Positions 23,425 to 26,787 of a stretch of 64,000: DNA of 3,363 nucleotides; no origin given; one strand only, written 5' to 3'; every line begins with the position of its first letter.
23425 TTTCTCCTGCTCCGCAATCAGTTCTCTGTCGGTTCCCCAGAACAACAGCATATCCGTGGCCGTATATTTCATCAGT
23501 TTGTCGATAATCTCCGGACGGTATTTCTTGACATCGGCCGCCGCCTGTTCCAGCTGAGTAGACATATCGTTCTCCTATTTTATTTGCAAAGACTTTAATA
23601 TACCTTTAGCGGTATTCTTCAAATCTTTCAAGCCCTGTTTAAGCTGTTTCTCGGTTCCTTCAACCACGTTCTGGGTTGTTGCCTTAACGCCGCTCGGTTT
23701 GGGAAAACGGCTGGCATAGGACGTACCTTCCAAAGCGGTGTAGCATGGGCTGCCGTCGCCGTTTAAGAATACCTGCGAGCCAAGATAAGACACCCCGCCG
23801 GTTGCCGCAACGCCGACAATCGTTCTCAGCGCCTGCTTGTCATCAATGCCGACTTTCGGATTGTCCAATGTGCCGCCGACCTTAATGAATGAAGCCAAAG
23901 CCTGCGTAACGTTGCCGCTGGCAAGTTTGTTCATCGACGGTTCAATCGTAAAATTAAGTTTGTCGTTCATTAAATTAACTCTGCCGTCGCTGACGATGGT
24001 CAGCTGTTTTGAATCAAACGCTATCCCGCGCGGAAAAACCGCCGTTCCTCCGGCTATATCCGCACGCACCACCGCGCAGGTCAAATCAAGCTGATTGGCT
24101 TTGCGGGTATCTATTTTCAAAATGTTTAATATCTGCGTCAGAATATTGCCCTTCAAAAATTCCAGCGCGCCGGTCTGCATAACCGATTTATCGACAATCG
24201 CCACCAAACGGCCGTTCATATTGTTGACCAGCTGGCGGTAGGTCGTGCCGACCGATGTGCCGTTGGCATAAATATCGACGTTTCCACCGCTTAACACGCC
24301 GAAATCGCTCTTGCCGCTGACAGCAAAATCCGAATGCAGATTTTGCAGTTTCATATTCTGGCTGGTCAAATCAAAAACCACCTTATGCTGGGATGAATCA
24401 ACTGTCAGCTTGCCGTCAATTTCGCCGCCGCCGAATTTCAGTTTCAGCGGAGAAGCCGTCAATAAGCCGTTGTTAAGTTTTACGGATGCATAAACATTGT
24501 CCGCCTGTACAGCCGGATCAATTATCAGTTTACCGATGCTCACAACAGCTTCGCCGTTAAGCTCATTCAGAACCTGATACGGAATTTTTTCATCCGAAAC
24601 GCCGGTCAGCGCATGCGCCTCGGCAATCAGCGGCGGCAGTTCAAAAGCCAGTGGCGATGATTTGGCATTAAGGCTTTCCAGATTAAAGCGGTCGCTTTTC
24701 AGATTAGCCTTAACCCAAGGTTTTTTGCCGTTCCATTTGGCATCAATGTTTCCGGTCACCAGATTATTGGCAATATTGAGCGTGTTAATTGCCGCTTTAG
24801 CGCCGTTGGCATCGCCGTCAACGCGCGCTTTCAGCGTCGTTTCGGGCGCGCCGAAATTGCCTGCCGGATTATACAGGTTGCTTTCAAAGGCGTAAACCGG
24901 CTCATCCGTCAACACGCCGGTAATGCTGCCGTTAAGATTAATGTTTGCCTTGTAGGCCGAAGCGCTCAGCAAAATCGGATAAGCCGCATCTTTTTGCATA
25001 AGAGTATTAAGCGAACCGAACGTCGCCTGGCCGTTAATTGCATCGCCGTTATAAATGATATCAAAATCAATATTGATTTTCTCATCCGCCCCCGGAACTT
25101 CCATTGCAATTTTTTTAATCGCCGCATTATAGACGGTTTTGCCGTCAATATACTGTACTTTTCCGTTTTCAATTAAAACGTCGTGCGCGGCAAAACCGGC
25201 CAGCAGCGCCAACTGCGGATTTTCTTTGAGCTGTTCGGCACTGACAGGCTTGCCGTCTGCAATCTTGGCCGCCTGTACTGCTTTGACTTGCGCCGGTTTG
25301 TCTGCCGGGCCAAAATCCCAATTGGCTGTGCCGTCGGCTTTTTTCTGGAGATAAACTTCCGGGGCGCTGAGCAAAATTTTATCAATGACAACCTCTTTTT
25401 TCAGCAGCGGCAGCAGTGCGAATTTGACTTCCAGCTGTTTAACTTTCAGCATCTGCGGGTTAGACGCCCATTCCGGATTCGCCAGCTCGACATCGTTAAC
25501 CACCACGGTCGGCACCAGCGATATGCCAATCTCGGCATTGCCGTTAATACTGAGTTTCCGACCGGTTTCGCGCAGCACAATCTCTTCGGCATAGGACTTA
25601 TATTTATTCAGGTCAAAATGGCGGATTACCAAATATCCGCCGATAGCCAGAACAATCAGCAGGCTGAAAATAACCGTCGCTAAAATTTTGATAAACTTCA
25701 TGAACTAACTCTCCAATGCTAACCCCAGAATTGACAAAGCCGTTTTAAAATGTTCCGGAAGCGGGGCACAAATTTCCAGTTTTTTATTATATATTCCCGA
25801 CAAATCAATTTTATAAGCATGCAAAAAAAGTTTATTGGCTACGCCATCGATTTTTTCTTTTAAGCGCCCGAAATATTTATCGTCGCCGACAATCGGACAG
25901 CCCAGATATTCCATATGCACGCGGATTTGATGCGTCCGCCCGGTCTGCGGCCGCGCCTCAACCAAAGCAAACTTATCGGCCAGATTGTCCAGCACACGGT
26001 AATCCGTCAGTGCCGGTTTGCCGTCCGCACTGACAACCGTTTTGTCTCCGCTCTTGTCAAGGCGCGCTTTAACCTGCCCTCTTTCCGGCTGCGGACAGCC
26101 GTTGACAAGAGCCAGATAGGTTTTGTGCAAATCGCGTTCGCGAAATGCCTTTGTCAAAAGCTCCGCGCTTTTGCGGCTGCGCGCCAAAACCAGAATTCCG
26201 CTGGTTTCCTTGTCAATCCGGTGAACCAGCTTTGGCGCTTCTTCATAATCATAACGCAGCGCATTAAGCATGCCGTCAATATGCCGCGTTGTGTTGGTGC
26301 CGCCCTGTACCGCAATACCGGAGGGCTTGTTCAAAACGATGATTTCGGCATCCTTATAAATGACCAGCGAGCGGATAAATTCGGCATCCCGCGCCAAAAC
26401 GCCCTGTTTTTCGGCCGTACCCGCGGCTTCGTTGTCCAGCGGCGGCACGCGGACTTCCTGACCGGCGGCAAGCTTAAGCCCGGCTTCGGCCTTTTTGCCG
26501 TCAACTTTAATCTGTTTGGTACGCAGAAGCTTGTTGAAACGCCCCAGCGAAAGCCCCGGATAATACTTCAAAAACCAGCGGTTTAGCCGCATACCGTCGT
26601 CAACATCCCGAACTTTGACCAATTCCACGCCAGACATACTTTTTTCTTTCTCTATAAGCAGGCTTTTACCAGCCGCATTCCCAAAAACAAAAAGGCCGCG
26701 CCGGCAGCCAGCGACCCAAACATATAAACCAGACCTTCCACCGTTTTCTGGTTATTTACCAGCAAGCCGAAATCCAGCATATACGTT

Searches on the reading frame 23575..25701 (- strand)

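Call 73: search_protein_families(library=pfam, proteins=[window:23575-25701:-], max_evalue=0.00001)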
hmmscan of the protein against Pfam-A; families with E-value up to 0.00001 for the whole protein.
window:23575-25701:- (708 aa): 2 families
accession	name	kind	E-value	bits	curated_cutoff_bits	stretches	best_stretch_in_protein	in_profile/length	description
PF05170.20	AsmA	-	4.3e-36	125.3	29.8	2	2-188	3-175/607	AsmA family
PF05359.17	DUF748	-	2e-10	39.8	50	1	7-205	17-187/1037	Domain of Unknown Function (DUF748)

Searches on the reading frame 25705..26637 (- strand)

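Call 73: search_protein_families(library=pfam, proteins=[window:25705-26637:-], max_evalue=0.00001)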
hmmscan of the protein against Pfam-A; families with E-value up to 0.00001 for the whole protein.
window:25705-26637:- (310 aa): 1 family
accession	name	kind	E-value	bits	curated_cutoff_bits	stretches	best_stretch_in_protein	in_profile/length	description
PF00849.27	PseudoU_synth_2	-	1.2e-35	123.4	26.8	1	99-243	2-151/152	RNA pseudouridylate synthase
